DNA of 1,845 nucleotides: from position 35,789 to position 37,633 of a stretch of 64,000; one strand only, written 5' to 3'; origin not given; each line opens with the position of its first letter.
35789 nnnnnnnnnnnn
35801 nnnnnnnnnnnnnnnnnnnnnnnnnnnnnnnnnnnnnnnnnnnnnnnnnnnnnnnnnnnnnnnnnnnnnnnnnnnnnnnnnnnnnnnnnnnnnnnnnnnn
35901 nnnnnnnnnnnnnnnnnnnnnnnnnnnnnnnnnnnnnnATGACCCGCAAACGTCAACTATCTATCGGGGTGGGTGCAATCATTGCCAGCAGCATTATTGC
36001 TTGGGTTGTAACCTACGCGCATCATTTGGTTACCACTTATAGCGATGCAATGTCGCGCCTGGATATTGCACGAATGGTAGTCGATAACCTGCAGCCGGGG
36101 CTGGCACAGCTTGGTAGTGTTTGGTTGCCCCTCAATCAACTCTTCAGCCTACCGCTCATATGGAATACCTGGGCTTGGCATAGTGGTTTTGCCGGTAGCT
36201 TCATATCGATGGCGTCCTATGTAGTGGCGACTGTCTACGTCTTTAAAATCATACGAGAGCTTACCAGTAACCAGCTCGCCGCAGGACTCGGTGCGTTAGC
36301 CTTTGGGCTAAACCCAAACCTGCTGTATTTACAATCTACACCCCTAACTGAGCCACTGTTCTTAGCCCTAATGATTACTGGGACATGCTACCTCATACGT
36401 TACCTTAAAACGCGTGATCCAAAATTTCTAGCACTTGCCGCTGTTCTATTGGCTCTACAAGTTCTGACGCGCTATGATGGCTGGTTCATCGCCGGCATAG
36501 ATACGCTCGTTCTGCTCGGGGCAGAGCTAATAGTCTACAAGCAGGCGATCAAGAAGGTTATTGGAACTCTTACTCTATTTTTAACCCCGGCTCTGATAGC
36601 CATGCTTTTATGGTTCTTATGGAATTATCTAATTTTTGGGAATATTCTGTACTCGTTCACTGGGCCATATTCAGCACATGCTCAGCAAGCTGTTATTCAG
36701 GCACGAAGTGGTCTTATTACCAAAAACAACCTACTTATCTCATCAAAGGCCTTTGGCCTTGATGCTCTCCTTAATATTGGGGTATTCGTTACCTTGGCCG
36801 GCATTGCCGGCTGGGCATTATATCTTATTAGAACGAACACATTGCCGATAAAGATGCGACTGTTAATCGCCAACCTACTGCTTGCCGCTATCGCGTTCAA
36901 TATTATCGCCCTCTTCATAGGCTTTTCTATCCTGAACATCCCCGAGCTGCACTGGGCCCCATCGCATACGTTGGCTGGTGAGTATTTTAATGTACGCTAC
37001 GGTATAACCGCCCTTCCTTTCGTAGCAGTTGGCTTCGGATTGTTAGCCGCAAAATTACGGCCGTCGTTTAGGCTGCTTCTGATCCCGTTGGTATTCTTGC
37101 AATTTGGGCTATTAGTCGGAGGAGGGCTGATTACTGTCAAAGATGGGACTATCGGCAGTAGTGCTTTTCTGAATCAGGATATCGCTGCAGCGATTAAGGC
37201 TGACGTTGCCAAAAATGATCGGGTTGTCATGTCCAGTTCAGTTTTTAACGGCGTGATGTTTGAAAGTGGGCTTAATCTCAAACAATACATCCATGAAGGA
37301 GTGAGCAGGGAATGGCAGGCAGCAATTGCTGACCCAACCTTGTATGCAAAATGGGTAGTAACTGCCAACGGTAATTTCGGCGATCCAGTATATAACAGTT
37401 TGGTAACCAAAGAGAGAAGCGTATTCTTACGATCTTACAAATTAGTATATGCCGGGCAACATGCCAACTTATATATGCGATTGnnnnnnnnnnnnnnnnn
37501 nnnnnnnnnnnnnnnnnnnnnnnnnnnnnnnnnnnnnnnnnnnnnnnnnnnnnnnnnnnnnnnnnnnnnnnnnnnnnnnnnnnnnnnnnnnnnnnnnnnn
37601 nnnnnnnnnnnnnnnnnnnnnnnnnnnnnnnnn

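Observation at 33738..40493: Three-gene operon: double-GT2 processive synthase, polytopic-GH5 fusion and secreted beta-propeller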

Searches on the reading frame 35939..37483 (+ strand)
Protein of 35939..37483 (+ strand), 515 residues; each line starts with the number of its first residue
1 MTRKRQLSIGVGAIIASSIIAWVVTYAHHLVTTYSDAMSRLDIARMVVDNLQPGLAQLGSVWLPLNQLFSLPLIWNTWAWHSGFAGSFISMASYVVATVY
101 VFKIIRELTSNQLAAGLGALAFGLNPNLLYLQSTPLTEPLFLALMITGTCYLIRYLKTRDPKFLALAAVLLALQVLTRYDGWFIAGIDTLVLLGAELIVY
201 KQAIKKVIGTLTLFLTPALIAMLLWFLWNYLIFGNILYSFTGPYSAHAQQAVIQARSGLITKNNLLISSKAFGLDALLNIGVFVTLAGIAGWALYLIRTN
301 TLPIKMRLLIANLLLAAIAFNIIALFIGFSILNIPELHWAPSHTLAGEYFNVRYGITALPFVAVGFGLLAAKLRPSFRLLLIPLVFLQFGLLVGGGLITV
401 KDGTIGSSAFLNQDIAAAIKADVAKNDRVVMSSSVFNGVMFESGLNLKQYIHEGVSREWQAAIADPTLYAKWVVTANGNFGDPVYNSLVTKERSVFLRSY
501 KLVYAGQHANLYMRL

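Call 38: search_solved_structures(query=A3, max_evalue=10, show_alignments=2)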
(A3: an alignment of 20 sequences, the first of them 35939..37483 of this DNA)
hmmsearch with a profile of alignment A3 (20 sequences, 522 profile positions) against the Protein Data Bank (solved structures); distinct sequences matched with E-value up to 10: 0.

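Call 39: search_protein_families(library=pfam, alignment_id=A3, max_evalue=0.01)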
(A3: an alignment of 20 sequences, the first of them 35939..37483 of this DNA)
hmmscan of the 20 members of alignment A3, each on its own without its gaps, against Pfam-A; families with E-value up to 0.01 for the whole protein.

A. member 1, window:35939-37483:+ (515 aa): 1 family
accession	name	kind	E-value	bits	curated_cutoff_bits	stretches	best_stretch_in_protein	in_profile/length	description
PF15971.10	Mannosyl_trans4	-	0.0071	16.6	33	0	87-155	38-107/163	DolP-mannose mannosyltransferase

B. families by the number of members that match (of 20 scanned): 2 families
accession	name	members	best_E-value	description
PF13231.12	PMT_2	18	3.1e-08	Dolichyl-phosphate-mannose-protein mannosyltransferase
PF15971.10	Mannosyl_trans4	1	0.0071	DolP-mannose mannosyltransferase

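Call 84: search_protein_families(library=ncbifam, alignment_id=A3, max_evalue=0.1)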
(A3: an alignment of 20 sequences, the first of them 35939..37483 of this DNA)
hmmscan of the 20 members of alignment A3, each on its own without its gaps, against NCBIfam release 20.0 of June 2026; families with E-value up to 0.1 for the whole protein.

A. member 1, window:35939-37483:+ (515 aa): 1 family
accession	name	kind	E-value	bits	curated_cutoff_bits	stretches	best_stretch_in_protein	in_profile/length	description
NF047440.1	LA3751_2_3_fam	subfamily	0.011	14.5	200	1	70-394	84-382/460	LA_3751/LA_3752 family putative glycosyltransferase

B. families by the number of members that match (of 20 scanned): 8 families
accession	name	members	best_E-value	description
NF047440.1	LA3751_2_3_fam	4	0.001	LA_3751/LA_3752 family putative glycosyltransferase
NF006911.0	PRK09400.2-2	1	0.0053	preprotein translocase subunit SecE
NF004558.0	PRK05899.2-4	1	0.016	transketolase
NF010017.0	PRK13494.1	1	0.031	chemoreceptor glutamine deamidase CheD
NF004199.0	PRK05653.1-4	1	0.051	3-oxoacyl-ACP reductase FabG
TIGR01524.1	ATPase-IIIB_Mg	1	0.063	magnesium-translocating P-type ATPase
NF051481.1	EbrA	1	0.073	SMR family multidrug efflux transporter EbrA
TIGR03769.1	P_ac_wall_RPT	1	0.077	TIGR03769 domain-containing protein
